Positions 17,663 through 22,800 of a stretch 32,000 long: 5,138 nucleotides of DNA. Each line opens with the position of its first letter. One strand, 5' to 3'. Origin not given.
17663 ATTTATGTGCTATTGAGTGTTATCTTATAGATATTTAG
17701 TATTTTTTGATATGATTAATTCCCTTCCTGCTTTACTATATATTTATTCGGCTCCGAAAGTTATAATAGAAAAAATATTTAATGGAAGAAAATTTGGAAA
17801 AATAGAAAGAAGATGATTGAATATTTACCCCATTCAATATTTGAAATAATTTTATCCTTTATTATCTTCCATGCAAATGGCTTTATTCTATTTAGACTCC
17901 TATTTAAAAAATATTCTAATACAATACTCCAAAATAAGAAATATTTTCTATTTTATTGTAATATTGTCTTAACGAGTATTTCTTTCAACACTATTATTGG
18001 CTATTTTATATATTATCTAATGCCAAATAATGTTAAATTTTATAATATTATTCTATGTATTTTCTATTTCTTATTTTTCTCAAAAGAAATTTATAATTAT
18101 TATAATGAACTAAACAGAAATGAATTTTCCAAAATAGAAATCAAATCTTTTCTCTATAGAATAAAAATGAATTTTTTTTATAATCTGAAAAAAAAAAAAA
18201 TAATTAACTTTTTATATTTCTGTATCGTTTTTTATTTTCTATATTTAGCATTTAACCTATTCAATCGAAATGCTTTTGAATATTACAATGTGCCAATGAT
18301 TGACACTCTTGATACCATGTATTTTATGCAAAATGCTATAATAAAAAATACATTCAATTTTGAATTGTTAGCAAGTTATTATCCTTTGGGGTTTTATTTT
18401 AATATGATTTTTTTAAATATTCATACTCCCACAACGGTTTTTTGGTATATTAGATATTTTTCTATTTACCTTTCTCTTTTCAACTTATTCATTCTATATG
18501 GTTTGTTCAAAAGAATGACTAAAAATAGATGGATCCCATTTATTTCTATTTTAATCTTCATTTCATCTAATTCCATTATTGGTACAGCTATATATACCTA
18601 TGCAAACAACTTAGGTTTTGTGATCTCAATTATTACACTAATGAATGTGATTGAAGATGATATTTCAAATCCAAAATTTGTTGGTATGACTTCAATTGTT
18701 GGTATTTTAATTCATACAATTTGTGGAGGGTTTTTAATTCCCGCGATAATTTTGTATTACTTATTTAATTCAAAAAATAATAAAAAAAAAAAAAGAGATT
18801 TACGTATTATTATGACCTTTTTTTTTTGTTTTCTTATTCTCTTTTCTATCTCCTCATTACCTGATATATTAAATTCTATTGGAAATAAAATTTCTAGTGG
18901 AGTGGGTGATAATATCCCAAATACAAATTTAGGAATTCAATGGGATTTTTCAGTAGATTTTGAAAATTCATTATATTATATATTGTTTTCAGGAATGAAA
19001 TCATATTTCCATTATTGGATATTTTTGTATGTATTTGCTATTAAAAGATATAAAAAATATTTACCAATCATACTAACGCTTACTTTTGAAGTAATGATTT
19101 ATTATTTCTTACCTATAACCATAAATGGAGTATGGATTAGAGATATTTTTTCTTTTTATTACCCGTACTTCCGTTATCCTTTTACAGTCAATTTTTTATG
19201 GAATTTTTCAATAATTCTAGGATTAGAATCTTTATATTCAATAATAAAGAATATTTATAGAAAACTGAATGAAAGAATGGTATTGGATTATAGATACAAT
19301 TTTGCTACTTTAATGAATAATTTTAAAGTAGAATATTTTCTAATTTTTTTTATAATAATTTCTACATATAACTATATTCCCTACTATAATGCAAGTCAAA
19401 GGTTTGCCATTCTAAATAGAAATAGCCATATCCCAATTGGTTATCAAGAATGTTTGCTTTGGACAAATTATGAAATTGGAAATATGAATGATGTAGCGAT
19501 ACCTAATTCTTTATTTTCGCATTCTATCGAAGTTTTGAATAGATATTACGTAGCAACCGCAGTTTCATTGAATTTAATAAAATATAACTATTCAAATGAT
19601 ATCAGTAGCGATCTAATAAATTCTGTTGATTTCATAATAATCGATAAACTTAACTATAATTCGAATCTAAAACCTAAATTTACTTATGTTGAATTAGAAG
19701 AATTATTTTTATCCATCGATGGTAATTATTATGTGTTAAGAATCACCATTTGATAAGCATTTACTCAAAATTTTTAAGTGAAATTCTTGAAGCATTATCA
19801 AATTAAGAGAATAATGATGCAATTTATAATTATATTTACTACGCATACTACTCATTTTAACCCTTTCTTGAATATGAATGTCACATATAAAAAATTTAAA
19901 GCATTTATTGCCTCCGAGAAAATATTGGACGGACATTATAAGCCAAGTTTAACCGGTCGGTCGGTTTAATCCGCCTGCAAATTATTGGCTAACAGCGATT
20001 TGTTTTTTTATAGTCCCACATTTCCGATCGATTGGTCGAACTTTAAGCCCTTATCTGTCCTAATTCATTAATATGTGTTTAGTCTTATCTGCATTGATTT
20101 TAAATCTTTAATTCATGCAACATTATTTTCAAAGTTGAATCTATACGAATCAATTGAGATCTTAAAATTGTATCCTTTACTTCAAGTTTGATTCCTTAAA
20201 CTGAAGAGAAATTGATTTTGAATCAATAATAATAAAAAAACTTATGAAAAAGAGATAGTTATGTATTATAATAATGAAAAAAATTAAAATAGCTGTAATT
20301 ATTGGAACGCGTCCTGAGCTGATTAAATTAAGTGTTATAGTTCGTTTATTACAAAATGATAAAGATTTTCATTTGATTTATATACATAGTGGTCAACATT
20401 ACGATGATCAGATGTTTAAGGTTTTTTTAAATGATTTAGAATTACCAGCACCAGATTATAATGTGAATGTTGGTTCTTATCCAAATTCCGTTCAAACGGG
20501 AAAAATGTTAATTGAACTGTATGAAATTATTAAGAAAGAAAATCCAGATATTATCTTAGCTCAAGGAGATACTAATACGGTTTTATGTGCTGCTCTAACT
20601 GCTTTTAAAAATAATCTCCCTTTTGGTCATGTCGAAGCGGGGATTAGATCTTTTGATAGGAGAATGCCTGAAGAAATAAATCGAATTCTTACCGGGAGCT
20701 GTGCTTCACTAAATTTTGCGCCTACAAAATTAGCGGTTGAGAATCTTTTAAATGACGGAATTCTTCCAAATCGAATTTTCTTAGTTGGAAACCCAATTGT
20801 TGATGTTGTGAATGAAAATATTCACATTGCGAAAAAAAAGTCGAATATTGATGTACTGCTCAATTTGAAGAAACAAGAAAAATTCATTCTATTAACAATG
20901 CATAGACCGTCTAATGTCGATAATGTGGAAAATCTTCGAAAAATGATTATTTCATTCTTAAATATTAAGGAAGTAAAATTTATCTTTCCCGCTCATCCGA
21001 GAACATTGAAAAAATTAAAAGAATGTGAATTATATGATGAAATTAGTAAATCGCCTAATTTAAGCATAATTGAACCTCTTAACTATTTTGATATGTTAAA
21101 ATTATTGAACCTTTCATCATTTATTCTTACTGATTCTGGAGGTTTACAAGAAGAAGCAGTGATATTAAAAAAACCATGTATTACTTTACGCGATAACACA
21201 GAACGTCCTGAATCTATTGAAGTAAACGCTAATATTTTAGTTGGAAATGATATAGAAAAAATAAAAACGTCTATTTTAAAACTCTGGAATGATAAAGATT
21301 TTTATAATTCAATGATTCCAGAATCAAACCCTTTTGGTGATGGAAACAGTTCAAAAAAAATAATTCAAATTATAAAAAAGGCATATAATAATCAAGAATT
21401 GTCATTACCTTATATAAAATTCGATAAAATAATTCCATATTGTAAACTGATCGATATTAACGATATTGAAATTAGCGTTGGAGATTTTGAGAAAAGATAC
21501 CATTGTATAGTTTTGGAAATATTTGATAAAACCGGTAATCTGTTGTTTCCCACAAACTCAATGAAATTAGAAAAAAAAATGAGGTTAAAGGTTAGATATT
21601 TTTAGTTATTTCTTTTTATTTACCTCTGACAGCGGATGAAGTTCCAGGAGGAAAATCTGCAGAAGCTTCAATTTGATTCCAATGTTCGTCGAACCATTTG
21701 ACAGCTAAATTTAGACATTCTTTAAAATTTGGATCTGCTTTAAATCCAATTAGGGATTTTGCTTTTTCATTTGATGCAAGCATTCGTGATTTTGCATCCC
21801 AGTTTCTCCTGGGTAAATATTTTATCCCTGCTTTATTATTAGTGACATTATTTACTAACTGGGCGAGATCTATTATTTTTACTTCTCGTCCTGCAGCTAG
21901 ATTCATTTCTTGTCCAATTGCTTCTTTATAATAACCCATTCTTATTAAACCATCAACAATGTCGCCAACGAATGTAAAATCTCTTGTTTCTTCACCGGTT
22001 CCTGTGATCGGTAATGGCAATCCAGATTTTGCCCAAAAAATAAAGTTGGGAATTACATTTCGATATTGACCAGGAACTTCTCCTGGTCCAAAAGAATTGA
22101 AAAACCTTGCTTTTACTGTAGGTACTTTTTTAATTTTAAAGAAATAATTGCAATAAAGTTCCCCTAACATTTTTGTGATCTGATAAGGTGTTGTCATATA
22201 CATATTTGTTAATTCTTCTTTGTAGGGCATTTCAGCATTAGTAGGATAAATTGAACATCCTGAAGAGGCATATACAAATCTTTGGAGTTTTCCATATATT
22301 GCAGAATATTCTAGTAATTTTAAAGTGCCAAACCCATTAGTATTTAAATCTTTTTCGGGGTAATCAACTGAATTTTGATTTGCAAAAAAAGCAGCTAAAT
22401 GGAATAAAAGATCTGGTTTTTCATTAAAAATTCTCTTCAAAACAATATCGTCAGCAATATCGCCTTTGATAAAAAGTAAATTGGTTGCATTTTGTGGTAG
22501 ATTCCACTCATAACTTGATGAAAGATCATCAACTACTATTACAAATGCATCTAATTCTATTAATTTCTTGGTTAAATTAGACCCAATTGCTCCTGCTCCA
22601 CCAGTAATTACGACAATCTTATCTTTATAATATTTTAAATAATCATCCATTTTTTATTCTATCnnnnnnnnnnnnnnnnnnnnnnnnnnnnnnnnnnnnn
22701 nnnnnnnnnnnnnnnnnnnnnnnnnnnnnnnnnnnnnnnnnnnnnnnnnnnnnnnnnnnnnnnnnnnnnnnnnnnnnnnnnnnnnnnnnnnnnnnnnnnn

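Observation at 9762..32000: Four paralogous 650-735 aa polytopic membrane proteins with a GT-C-like acidic first loop but no WWDYG: an expanded, unassigned glycosyltransferase-like family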

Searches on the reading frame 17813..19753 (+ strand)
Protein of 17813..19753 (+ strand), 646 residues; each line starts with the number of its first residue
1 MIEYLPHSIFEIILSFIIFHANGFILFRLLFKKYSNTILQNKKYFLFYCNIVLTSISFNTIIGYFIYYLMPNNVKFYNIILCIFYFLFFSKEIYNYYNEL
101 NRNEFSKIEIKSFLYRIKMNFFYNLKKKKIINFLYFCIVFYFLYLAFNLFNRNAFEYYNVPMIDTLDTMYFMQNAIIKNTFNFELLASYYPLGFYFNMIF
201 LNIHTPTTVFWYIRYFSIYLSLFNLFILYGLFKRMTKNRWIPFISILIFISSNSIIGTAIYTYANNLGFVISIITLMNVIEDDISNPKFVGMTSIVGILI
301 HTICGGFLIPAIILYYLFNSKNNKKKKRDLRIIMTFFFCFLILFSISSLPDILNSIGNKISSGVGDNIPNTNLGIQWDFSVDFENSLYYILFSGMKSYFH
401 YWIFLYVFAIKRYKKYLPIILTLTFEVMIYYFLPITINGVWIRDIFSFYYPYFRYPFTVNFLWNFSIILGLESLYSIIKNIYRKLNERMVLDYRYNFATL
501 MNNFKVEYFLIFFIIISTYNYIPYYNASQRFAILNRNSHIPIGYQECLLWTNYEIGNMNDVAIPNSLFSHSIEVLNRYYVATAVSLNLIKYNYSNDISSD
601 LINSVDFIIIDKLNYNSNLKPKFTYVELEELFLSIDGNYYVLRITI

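Call 6: search_protein_families(library=pfam, proteins=[window:17813-19753:+], max_evalue=1)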
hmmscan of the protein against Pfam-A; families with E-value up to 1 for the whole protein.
window:17813-19753:+ (646 aa): 0 families

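Call 9: search_protein_families(library=ncbifam, proteins=[window:17813-19753:+], max_evalue=1)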
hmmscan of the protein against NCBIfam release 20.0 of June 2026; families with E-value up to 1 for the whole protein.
window:17813-19753:+ (646 aa): 0 families

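Call 25: find_homologous_proteins(query=window:17813-19753:+)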
Query window:17813-19753:+ (646 aa): 1 proteins with E <= 0.001 among 8000 candidates.
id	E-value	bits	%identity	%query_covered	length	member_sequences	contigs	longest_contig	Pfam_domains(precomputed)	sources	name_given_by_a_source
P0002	6.2e-263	892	100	64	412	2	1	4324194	-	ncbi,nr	ncbi:hypothetical protein DSAG12_04160 [Promethearchaeum syntrophicum]|nr:hypothetical protein [Cand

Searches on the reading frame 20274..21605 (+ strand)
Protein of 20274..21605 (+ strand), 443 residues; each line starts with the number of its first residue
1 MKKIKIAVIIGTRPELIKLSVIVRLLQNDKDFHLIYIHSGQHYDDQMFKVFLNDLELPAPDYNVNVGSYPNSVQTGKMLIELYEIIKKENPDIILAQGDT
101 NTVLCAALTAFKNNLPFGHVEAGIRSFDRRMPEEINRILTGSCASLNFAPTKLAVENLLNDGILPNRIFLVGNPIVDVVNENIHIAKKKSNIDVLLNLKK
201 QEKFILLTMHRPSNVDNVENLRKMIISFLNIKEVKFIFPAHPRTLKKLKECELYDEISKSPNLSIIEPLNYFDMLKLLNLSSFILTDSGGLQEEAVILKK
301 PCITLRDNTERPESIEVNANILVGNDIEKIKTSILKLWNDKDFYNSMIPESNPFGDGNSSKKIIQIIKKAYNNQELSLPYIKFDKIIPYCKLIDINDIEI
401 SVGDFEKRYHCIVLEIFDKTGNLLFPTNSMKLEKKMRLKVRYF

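Call 12: search_protein_families(library=pfam, proteins=[window:20274-21605:+], max_evalue=0.001)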
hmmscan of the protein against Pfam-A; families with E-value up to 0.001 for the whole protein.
window:20274-21605:+ (443 aa): 1 family
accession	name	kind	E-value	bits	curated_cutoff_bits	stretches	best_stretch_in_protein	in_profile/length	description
PF02350.25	Epimerase_2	-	2.4e-107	359.3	30.6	1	26-368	3-347/347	UDP-N-acetylglucosamine 2-epimerase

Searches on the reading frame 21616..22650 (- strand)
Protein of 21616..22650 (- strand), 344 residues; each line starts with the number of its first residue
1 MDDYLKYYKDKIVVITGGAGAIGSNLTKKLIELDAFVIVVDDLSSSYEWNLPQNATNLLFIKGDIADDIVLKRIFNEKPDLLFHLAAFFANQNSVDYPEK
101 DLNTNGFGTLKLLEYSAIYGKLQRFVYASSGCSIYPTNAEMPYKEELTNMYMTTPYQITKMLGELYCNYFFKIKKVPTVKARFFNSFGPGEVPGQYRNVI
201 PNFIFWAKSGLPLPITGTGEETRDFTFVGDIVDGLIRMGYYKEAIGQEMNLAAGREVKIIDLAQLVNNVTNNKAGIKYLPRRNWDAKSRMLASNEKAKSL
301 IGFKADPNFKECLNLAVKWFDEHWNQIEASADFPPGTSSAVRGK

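Call 59: search_protein_families(library=ncbifam, proteins=[window:21616-22650:-], max_evalue=0.00001)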
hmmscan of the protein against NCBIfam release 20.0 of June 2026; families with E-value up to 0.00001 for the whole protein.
window:21616-22650:- (344 aa): 20 families
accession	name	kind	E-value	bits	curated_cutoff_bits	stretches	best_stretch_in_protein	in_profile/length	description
TIGR01179.1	galE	equivalog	2.9e-37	128.2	262.3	1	13-323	2-328/332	UDP-glucose 4-epimerase GalE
TIGR04180.1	EDH_00030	hypoth_equivalog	2.2e-36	125.4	475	1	13-305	1-294/297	NAD-dependent 4,6-dehydratase LegB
TIGR01181.1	dTDP_gluc_dehyt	equivalog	7.2e-35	120.6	365.1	1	13-324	2-315/321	dTDP-glucose 4,6-dehydratase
NF011728.1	PRK15181.1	equivalog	7.3e-24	84.4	760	1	11-324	16-341/348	Vi polysaccharide biosynthesis UDP-N-acetylglucosaminuronic acid C-4 epimerase TviC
NF007582.0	PRK10217.1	equivalog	1.3e-21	77.1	698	1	12-273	3-273/355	dTDP-glucose 4,6-dehydratase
NF007490.0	PRK10084.1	subfamily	1e-20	74.1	649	1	13-322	3-336/361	dTDP-glucose 4,6-dehydratase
NF007956.0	PRK10675.1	subfamily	2.4e-20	73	394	1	13-323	3-332/338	UDP-glucose 4-epimerase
TIGR02197.1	heptose_epim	equivalog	4.9e-19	68.6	274.6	1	13-280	1-270/316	ADP-glyceromanno-heptose 6-epimerase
TIGR02622.1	CDP_4_6_dhtase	equivalog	1.3e-16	60.7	278.45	1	8-330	2-340/352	CDP-glucose 4,6-dehydratase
NF047922.1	GDPFucSynFcl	equivalog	7e-14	52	500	1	13-324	5-305/308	GDP-L-fucose synthase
NF043036.1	ErythonDh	equivalog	1.5e-13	50.6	325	1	13-169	3-162/321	D-erythronate dehydrogenase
TIGR01472.1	gmd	equivalog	3.3e-12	46.3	415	1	11-168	1-167/342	GDP-mannose 4,6-dehydratase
TIGR03466.1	HpnA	hypoth_equivalog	4e-11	42.4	367.65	1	13-164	3-149/327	hopanoid-associated sugar epimerase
TIGR04130.1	FnlA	equivalog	4.8e-10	38.9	730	1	8-140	2-134/337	UDP-N-acetylglucosamine 4,6-dehydratase/5-epimerase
NF008360.0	PRK11150.1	equivalog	1.6e-09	37.4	452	1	13-280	2-263/310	ADP-glyceromanno-heptose 6-epimerase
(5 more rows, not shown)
